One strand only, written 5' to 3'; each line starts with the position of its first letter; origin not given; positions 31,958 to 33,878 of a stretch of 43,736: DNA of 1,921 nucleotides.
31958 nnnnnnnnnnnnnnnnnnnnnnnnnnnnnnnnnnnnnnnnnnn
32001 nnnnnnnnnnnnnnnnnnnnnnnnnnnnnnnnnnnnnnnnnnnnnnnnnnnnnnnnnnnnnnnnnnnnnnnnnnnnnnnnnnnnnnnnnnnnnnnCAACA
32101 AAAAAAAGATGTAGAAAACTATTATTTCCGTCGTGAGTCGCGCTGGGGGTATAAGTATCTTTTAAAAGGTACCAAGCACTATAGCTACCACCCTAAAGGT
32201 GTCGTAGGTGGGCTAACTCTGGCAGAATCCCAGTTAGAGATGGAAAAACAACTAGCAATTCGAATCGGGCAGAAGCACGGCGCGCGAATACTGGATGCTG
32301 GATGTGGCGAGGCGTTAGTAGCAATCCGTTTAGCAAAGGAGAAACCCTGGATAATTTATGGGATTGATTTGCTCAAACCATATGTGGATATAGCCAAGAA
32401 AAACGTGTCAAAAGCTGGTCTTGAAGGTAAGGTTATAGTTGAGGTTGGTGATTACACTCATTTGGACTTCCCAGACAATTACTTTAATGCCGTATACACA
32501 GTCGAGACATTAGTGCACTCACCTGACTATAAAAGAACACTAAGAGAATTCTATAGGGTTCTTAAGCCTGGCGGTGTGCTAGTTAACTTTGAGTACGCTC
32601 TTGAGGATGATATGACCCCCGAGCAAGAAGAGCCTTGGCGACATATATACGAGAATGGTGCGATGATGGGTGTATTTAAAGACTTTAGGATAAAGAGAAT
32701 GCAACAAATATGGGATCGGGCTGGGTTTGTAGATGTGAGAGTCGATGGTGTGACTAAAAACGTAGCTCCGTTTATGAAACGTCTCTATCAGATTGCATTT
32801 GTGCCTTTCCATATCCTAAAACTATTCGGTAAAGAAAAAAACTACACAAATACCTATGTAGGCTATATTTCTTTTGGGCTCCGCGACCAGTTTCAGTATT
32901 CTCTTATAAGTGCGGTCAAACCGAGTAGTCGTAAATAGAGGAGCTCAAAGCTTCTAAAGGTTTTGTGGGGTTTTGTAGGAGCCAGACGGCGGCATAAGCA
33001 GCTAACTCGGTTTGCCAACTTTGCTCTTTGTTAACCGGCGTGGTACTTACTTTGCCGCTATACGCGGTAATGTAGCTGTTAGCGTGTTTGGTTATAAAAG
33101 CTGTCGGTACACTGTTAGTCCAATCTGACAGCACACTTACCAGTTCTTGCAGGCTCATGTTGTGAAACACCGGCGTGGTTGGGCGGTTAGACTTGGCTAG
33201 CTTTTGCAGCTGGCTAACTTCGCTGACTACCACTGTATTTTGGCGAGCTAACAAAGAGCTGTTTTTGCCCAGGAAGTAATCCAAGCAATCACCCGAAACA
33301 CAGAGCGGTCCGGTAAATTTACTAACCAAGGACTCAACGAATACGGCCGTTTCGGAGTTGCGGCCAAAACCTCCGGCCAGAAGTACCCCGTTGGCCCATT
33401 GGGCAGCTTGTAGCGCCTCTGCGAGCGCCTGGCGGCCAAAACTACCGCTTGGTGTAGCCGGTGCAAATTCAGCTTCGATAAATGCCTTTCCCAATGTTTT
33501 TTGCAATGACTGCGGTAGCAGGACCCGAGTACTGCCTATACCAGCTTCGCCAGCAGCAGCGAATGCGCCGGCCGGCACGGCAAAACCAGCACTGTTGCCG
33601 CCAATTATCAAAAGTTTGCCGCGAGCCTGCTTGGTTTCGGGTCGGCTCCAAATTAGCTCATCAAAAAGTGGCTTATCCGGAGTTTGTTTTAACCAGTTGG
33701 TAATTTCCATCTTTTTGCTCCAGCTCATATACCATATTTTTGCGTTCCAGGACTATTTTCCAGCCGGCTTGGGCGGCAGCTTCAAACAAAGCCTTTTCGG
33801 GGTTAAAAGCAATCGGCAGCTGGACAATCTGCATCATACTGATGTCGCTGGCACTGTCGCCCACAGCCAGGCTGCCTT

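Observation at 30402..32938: tRNA-Leu-adjacent methyltransferase / split lycopene-cyclase-domain / methyltransferase cassette with no carotenoid context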

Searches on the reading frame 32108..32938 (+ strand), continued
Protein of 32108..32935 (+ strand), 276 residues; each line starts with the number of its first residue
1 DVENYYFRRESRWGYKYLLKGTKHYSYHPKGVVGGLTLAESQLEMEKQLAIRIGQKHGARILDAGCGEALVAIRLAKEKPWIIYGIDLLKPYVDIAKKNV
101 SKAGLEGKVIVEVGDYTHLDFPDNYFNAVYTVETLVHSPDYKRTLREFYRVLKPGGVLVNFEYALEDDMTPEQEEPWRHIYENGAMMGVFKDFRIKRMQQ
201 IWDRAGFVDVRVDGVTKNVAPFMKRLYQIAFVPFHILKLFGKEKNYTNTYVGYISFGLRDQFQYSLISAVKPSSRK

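Call 79: fold_search(model_id=the predicted structure, library=pdb)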
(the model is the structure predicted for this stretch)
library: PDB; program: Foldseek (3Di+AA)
matches with E <= 10: 1980; with E <= 0.001: 1677
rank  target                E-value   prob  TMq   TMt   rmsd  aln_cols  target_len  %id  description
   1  6uvq_A                2.1e-24  1.00  0.75  0.80   4.3       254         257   27  Crystal structure of Apo AtmM (released 2020-11-25)
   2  6uv6_A                5.7e-24  1.00  0.82  0.86   3.8       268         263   25  AtmM with bound rebeccamycin analogue (released 2020-11-25)
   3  6uv6_C                1.8e-23  1.00  0.80  0.83   3.7       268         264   26  AtmM with bound rebeccamycin analogue (released 2020-11-25)
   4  3bus_A                3.1e-22  1.00  0.78  0.85   3.7       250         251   23  Crystal Structure of RebM (released 2008-03-25)
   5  3bus_B                6.7e-22  1.00  0.75  0.85   3.7       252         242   24  Crystal Structure of RebM (released 2008-03-25)
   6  5gm1_B                2.5e-21  1.00  0.73  0.72  11.2       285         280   22  Crystal structure of methyltransferase TleD complexed with SAH (released 2016-09-28)
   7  4pne_B                5.1e-21  1.00  0.75  0.76   3.9       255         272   23  Crystal Structure of the [4+2]-Cyclase SpnF (released 2015-02-18)
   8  5gm1_E                6.1e-21  1.00  0.73  0.72  11.1       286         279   22  Crystal structure of methyltransferase TleD complexed with SAH (released 2016-09-28)
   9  4pne_A                6.9e-21  1.00  0.74  0.75   3.9       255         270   22  Crystal Structure of the [4+2]-Cyclase SpnF (released 2015-02-18)
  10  5gm1_C                8.7e-21  1.00  0.73  0.72  11.1       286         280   22  Crystal structure of methyltransferase TleD complexed with SAH (released 2016-09-28)
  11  5gm2_M                1.6e-20  1.00  0.73  0.76   8.2       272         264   21  Crystal structure of methyltransferase TleD complexed with SAH and teleocidin A1 (released 2016-09-28)
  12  5gm1_A                1.6e-20  1.00  0.73  0.71  11.2       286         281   22  Crystal structure of methyltransferase TleD complexed with SAH (released 2016-09-28)
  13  5gm2_B                5.5e-20  1.00  0.72  0.70  11.8       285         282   21  Crystal structure of methyltransferase TleD complexed with SAH and teleocidin A1 (released 2016-09-28)
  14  5gm2_G                5.9e-20  1.00  0.73  0.75   8.6       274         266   22  Crystal structure of methyltransferase TleD complexed with SAH and teleocidin A1 (released 2016-09-28)
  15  5gm1_K                6.2e-20  1.00  0.73  0.71  11.1       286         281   22  Crystal structure of methyltransferase TleD complexed with SAH (released 2016-09-28)
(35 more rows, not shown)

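Call 81: find_encoding_contigs(protein=P0177, flank=5000, max_places=2)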
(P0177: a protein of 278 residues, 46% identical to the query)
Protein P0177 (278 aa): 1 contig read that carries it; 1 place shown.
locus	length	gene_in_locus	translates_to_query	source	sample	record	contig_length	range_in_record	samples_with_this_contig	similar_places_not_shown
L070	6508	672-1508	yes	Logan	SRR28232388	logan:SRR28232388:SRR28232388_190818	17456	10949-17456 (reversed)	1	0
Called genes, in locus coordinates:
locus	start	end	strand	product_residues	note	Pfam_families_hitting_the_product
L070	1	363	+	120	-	?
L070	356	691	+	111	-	PF18916:Lycopene_cyc (weak)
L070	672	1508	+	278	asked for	PF02353:CMAS, PF01209:Ubie_methyltran, PF03848:TehB, PF13489:Methyltransf_23, PF08241:Methyltransf_11, PF08242:Methyltransf_12, PF13649:Methyltransf_25, PF13847:Methyltransf_31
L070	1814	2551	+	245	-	PF18916:Lycopene_cyc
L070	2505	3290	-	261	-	-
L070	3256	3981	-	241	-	PF00702:Hydrolase, PF08282:Hydrolase_3 (faint), PF12710:HAD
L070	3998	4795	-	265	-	PF03372:Exo_endo_phos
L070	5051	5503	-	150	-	PF01668:SmpB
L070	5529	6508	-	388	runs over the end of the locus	PF02449:Glyco_hydro_42 (faint)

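Call 82: find_encoding_contigs(protein=P0184, flank=5000, max_places=2)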
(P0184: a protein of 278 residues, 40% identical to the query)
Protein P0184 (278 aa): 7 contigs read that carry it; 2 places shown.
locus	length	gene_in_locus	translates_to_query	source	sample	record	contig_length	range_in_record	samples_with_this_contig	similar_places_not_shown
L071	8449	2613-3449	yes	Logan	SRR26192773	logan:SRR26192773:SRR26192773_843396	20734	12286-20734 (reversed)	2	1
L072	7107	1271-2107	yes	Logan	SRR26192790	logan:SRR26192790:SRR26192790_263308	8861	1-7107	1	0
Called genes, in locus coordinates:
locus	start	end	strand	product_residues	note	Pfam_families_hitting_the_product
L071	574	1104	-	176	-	PF22811:Zn_ribbon_NrdR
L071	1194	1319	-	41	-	-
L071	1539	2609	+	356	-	PF01702:TGT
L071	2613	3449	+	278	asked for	PF02353:CMAS, PF01209:Ubie_methyltran, PF13489:Methyltransf_23, PF13847:Methyltransf_31, PF08241:Methyltransf_11, PF08242:Methyltransf_12, PF13649:Methyltransf_25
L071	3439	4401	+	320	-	-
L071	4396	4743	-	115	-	-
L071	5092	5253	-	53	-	-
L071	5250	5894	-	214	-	-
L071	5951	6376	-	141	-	-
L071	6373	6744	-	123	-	PF03551:PadR (weak)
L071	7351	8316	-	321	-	PF01636:APH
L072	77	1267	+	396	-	PF01702:TGT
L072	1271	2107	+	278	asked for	PF02353:CMAS, PF01209:Ubie_methyltran, PF13489:Methyltransf_23, PF13847:Methyltransf_31, PF08241:Methyltransf_11, PF08242:Methyltransf_12, PF13649:Methyltransf_25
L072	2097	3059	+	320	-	-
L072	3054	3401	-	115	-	-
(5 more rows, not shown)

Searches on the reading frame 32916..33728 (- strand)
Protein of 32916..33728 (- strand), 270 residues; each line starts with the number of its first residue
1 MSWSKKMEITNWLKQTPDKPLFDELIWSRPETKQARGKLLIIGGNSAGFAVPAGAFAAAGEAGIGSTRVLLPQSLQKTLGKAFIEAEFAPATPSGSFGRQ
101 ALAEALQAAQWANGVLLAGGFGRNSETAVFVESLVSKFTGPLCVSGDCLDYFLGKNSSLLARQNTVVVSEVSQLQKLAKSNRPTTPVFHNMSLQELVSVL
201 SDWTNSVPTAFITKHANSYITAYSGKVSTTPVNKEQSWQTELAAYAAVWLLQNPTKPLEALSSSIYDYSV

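Call 34: search_protein_families(library=pfam, proteins=[window:32916-33728:-], max_evalue=0.00001)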
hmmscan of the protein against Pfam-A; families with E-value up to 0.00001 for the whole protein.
window:32916-33728:- (270 aa): 0 families
